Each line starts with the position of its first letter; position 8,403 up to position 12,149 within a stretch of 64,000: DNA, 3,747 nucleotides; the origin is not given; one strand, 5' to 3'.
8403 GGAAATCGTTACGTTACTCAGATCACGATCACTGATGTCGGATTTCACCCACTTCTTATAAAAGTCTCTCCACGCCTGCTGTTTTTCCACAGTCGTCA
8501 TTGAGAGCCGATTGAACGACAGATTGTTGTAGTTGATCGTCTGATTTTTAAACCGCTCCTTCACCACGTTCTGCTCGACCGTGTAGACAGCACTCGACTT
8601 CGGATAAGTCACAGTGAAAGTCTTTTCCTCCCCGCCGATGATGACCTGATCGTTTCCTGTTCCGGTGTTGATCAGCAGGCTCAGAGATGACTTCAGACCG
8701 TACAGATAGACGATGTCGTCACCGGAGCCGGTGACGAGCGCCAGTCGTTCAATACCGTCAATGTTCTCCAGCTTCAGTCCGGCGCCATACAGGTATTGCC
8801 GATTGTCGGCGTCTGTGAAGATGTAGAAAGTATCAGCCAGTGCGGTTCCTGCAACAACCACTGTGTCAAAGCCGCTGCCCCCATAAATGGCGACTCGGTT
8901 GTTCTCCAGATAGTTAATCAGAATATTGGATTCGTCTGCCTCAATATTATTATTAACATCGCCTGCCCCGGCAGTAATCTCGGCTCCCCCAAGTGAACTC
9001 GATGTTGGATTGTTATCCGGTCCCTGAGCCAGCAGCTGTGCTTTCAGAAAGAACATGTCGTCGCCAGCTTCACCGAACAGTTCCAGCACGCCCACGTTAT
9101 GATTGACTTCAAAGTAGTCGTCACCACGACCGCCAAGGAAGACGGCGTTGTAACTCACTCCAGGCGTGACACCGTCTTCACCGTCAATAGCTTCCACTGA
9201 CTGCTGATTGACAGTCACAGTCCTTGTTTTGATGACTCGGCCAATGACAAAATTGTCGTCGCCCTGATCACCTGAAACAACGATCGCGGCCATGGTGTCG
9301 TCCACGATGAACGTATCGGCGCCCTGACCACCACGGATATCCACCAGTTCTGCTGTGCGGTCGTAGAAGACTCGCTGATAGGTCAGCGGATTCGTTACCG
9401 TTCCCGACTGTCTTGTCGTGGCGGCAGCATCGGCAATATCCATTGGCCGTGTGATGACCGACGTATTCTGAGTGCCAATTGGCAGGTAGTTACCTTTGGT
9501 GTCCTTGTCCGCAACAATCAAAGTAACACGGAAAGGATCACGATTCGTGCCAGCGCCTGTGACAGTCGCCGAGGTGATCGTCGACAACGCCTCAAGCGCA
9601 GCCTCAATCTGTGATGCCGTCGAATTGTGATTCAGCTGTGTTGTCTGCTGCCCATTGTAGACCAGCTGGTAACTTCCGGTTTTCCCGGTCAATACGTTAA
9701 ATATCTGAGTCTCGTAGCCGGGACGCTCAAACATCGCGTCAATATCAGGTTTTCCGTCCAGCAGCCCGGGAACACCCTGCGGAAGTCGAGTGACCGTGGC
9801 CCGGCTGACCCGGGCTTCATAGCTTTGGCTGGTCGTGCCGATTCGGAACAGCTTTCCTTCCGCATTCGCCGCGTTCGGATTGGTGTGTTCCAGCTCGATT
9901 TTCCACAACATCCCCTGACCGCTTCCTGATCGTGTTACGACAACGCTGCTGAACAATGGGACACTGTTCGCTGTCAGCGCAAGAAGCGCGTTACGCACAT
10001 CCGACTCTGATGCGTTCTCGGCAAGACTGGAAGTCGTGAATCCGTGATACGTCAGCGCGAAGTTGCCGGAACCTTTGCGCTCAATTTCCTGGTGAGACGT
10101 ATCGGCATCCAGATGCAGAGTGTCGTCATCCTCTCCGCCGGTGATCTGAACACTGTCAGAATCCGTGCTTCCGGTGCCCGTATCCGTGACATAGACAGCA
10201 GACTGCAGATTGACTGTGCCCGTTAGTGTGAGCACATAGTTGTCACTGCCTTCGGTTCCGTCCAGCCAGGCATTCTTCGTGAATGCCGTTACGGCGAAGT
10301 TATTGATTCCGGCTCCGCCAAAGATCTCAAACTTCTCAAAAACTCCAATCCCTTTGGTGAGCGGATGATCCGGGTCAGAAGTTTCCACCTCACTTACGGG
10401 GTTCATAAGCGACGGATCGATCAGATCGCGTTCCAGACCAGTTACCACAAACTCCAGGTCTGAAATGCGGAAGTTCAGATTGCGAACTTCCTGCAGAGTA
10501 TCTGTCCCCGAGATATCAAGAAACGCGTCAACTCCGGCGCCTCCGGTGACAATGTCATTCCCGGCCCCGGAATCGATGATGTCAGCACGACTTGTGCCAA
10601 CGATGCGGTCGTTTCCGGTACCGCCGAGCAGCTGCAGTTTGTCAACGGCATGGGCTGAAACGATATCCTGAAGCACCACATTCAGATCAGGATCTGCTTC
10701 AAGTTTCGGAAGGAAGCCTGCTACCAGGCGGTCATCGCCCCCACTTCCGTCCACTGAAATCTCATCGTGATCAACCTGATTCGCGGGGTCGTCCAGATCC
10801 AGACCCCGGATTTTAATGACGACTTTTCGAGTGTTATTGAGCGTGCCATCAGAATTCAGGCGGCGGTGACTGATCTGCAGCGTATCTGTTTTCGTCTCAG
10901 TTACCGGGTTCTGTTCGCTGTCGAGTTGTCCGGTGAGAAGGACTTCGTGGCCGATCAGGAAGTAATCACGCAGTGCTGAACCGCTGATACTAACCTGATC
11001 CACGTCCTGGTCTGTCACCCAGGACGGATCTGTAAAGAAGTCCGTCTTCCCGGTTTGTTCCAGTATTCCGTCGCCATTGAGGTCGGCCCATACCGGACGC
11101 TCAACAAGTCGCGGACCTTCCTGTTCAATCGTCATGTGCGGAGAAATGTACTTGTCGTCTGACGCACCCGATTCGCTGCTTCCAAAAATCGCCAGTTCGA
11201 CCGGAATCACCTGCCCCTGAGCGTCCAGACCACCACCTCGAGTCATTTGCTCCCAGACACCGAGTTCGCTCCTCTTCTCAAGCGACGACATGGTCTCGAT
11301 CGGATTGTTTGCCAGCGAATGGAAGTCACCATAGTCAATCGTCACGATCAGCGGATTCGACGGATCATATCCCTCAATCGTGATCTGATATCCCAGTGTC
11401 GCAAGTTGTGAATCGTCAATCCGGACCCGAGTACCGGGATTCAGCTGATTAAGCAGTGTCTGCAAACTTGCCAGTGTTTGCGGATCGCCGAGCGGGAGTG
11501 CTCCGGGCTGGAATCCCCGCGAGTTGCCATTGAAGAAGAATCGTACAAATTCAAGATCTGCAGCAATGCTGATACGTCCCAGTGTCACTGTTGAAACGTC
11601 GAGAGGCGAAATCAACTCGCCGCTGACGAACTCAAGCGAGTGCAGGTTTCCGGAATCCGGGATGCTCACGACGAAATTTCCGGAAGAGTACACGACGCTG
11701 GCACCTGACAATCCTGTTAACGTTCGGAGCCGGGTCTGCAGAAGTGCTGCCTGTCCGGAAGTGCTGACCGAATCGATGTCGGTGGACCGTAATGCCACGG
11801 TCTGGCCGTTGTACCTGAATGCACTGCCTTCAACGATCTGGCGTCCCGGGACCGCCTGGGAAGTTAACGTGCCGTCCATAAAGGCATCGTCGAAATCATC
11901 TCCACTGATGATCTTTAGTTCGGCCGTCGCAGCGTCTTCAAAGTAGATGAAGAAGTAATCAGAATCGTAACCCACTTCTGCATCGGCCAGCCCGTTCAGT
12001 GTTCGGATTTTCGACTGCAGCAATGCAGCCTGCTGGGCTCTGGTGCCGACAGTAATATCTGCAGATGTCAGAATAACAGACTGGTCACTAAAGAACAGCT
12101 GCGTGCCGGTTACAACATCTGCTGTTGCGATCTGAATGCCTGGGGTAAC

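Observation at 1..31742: Half of the window is one unlisted giant ORF (over 31.7 kb, at least 10,580 codons) that runs off the left edge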

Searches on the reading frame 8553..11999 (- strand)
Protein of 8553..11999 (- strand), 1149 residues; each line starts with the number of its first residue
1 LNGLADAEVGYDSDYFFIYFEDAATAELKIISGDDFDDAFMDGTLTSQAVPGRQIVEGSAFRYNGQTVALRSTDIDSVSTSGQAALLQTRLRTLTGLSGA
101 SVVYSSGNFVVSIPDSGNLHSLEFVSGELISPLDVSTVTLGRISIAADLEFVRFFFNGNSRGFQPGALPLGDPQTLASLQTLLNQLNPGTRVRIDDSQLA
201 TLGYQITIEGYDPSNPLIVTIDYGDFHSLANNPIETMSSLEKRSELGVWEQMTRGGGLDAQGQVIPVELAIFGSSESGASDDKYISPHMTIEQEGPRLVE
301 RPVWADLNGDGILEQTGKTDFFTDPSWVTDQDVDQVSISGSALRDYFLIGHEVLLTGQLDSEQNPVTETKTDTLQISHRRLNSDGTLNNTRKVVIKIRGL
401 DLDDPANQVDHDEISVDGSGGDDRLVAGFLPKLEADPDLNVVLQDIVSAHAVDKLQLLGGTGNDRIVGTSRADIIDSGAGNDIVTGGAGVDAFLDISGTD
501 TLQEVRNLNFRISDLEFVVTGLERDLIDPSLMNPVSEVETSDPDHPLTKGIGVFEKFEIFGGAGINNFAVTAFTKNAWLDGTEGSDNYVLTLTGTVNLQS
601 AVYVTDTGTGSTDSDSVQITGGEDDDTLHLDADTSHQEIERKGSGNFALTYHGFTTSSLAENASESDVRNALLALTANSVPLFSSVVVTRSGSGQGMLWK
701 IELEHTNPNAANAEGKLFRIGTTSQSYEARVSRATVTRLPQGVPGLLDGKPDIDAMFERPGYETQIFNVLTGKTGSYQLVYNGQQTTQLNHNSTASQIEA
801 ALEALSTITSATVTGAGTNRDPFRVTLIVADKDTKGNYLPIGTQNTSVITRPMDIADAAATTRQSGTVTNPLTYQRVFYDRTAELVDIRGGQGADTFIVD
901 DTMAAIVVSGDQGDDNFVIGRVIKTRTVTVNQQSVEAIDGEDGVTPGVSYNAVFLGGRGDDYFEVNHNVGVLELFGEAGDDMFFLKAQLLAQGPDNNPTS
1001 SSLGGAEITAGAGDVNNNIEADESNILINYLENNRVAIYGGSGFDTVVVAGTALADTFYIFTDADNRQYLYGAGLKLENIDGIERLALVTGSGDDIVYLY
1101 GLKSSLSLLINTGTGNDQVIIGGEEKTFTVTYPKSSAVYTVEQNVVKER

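Call 26: search_protein_families(library=pfam, proteins=[window:8553-11999:-], max_evalue=1)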
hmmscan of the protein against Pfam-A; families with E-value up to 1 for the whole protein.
window:8553-11999:- (1149 aa): 1 family
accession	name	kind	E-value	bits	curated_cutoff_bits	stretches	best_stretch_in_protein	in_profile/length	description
PF00353.25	HemolysinCabind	-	8.3e-07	29.3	23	1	459-491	2-34/36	RTX calcium-binding nonapeptide repeat (4 copies)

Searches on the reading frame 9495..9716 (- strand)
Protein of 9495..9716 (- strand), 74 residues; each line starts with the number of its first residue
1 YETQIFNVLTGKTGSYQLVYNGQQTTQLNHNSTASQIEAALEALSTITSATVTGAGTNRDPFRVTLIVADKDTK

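Call 30: search_solved_structures(query=A1, max_evalue=10)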
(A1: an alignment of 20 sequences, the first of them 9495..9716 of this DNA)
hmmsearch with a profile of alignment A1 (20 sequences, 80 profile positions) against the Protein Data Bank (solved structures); distinct sequences matched with E-value up to 10: 21.
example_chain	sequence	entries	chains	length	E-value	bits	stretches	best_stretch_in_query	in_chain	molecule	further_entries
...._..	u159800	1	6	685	7.8e-24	86.8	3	1-76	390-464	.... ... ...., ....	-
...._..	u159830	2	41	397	1.6e-05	28.2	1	6-70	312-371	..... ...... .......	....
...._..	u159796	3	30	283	0.00024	24.4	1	6-62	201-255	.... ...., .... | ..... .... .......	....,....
7yui_A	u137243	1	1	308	0.059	16.7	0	14-45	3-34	Polyubiquitin-C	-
24yw_T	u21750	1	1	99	0.071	16.4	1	31-62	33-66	Large ribosomal subunit protein uL23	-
2ldi_A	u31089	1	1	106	0.16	15.3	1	34-70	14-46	Zinc-transporting ATPase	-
6yfl_AA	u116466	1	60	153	0.22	14.9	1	29-77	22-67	coat protein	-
8peq_J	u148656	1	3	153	0.24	14.8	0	10-45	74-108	Affilin variant Af2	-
1nu5_A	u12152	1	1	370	0.42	14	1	18-49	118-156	Chloromuconate cycloisomerase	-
2g9o_A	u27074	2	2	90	0.44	13.9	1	13-59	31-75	Copper-transporting ATPase 1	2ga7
6mnz_A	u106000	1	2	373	0.51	13.7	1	9-47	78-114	3,4-dihydroxy-2-butanone 4-phosphate synthase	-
9h91_T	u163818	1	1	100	0.51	13.7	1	23-57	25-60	50S ribosomal protein L23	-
9hig_s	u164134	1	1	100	0.53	13.6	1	26-57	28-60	Large ribosomal subunit protein uL23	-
3emf_A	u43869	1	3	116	0.56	13.6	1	34-73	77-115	Hia (Adhesin)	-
9smy_A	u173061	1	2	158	0.57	13.5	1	15-53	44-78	HAMP domain-containing protein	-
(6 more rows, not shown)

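Call 34: search_solved_structures(query=A1, max_evalue=0.001, show_alignments=3)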
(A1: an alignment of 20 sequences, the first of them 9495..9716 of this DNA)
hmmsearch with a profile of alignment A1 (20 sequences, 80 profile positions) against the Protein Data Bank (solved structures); distinct sequences matched with E-value up to 0.001: 3.
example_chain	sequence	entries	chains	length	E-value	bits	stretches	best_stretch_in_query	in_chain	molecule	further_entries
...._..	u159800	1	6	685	7.8e-24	86.8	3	1-76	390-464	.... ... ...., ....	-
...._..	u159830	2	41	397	1.6e-05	28.2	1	6-70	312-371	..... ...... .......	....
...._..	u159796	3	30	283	0.00024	24.4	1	6-62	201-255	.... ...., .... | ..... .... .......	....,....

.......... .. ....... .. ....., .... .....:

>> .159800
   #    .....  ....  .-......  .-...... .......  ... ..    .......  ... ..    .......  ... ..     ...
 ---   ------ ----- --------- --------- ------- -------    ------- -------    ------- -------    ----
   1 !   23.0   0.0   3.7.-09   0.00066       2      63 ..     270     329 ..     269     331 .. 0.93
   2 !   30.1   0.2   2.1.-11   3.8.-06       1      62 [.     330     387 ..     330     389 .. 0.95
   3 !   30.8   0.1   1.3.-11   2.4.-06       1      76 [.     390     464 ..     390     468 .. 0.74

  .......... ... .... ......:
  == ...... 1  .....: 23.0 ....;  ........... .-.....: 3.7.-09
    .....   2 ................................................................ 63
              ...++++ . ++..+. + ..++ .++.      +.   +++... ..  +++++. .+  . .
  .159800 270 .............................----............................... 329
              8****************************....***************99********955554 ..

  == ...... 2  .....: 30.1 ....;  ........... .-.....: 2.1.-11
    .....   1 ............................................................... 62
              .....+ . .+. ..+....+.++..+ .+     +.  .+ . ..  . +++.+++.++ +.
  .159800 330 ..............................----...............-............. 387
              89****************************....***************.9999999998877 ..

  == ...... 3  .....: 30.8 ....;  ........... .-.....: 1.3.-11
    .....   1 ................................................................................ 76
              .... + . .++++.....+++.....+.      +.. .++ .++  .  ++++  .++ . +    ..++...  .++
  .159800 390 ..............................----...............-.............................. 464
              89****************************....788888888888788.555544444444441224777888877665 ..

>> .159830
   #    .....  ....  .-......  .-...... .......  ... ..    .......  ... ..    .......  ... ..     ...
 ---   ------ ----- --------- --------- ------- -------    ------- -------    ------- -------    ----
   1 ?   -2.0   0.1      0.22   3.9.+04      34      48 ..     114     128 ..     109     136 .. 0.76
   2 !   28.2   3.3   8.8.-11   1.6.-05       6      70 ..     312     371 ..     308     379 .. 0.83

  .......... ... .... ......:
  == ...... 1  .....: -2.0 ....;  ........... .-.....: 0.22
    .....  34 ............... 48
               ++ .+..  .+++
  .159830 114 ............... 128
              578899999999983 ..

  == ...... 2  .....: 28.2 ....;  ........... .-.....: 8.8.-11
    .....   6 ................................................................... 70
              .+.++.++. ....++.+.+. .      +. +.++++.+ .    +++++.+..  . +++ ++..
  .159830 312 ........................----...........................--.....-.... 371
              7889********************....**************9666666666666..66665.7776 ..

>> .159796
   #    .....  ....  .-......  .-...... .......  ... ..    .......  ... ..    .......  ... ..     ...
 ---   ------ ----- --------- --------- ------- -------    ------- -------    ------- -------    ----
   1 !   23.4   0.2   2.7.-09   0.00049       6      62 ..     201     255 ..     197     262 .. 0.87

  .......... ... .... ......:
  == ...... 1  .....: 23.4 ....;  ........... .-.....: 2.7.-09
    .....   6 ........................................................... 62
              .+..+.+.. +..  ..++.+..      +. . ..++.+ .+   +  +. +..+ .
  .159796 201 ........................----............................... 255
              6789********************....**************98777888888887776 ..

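Call 36: predict_structure(alignment_id=A1)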
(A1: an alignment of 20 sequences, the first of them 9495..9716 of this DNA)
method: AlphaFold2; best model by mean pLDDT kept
length: 74 residues; sequences in the alignment: 20
mean_pLDDT: 88.5   pTM: 0.76
mean pLDDT of the five models: 88.5, 88.3, 87.7, 86.5, 85.1
residues with pLDDT >= 90: 49; 70-90: 19; 50-70: 5; < 50: 1
segments of 3 or more residues with pLDDT < 50: none
pLDDT, mean of each block of 10 residues (from residue 1): 80 87 94 96 94 93 90 55
secondary structure, 60 per line:
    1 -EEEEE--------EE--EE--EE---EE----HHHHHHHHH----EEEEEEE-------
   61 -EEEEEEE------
elements in order: E2-6 H34-42 E47-53 E62-68

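Call 40: fold_search(model_id=the predicted structure, library=pdb)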
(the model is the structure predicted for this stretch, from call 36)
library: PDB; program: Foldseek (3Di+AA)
matches with E <= 10: 219; with E <= 0.001: 0
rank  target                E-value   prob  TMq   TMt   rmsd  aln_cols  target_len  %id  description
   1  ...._Ji               7.8e-02  1.00  0.72  0.22   2.5        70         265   24  Mycobacteriophage Bxb1 portal and connector assembly - Composite map and model (released 2024-09-25)
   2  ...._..               8.8e-02  1.00  0.69  0.15   1.8        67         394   22  Mycobacteriophage Bxb1 C1 Capsid and Portal - Composite map and model (released 2024-10-09)
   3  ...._Jd               9.3e-02  1.00  0.66  0.20   3.9        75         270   27  Mycobacteriophage Bxb1 portal and connector assembly - Composite map and model (released 2024-09-25)
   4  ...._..               9.9e-02  1.00  0.72  0.21   2.6        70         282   24  Mycobacteriophage Bxb1 tail tip - Composite map and model (released 2024-09-25)
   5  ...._Md               1.1e-01  1.00  0.66  0.08   6.1        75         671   25  Mycobacteriophage Bxb1 tail tip - Composite map and model (released 2024-09-25)
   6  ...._Mc               1.5e-01  0.99  0.68  0.09   4.2        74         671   22  Mycobacteriophage Bxb1 tail tip - Composite map and model (released 2024-09-25)
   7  8giu_1                2.4e-01  0.98  0.62  0.23   3.5        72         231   18  Mycobacterium phage Patience (released 2023-05-24)
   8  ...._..               3.3e-01  0.95  0.62  0.08   6.6        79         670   24  Mycobacteriophage Bxb1 tail tip - Composite map and model (released 2024-09-25)
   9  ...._Jb               7.0e-01  0.90  0.64  0.19   4.0        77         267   27  Mycobacteriophage Bxb1 portal and connector assembly - Composite map and model (released 2024-09-25)
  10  8cq7_8                8.9e-01  0.16  0.32  0.22  10.8        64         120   17  Crystal structure of phyllanthoside bound to the Candida albicans 80S ribosome (released 2024-09-11)
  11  8oh6_BS               8.9e-01  0.15  0.31  0.22  10.9        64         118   17  Crystal structure of the Candida albicans 80S ribosome in complex with Paromomycin (500umol) (released 2024-10-02)
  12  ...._Jb               9.5e-01  0.89  0.67  0.20   4.0        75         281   25  Mycobacteriophage Bxb1 tail tip - Composite map and model (released 2024-09-25)
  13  4v8p_BR               1.0e+00  0.23  0.33  0.24   4.7        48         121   25  T.thermophila 60S ribosomal subunit in complex with initiation factor 6. (released 2014-07-09)
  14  5ndv_N5               1.0e+00  0.21  0.33  0.23  10.1        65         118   11  Crystal structure of Paromomycin bound to the yeast 80S ribosome (released 2017-12-13)
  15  1ba3                  1.2e+00  0.38  0.41  0.07   8.3        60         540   17  FIREFLY LUCIFERASE IN COMPLEX WITH BROMOFORM (released 1998-11-11)
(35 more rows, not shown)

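Call 98: fold_search(model_id=the predicted structure, library=viral)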
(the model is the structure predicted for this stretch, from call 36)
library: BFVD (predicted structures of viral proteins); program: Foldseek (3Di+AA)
matches with E <= 10: 181; with E <= 0.001: 0
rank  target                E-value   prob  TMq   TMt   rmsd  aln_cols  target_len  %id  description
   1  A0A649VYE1            2.6e-03  1.00  0.66  0.17   3.3        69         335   35  Major tail protein [Microbacterium phage Teamocil]
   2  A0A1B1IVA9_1          2.8e-03  1.00  0.76  0.08   2.0        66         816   26  (no name in the UniProt tables at hand)
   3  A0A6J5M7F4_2          4.0e-03  1.00  0.63  0.07   3.7        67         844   27  Uncharacterized protein [uncultured Caudovirales phage]
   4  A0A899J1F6            4.2e-03  1.00  0.67  0.12   3.1        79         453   29  (no name in the UniProt tables at hand)
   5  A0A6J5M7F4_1          9.7e-03  1.00  0.58  0.06   3.2        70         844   27  Uncharacterized protein [uncultured Caudovirales phage]
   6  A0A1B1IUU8            2.1e-02  1.00  0.67  0.07   3.1        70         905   31  (no name in the UniProt tables at hand)
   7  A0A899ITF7            2.7e-02  1.00  0.70  0.14   2.6        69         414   20  (no name in the UniProt tables at hand)
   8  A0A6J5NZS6            3.8e-02  0.99  0.57  0.05  10.3       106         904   23  Tail fiber protein [uncultured Caudovirales phage]
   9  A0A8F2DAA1            6.1e-02  1.00  0.69  0.19   2.9        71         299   25  Major tail protein [Gordonia phage VanLee]
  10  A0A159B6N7            6.1e-02  1.00  0.67  0.20   3.3        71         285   25  (no name in the UniProt tables at hand)
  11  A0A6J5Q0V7            7.7e-02  1.00  0.72  0.35   2.2        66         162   26  Uncharacterized protein [uncultured Caudovirales phage]
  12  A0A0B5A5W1            8.7e-02  1.00  0.66  0.09   3.6        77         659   23  Minor tail protein [Mycobacterium phage Sheen]
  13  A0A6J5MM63            1.1e-01  0.97  0.59  0.06   9.9       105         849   20  Uncharacterized protein [uncultured Caudovirales phage]
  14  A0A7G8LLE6            1.2e-01  1.00  0.67  0.22   3.0        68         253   26  Major tail protein [Gordonia phage Bunnybear]
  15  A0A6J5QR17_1          1.9e-01  0.66  0.46  0.07   9.7        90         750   18  Uncharacterized protein [uncultured Caudovirales phage]
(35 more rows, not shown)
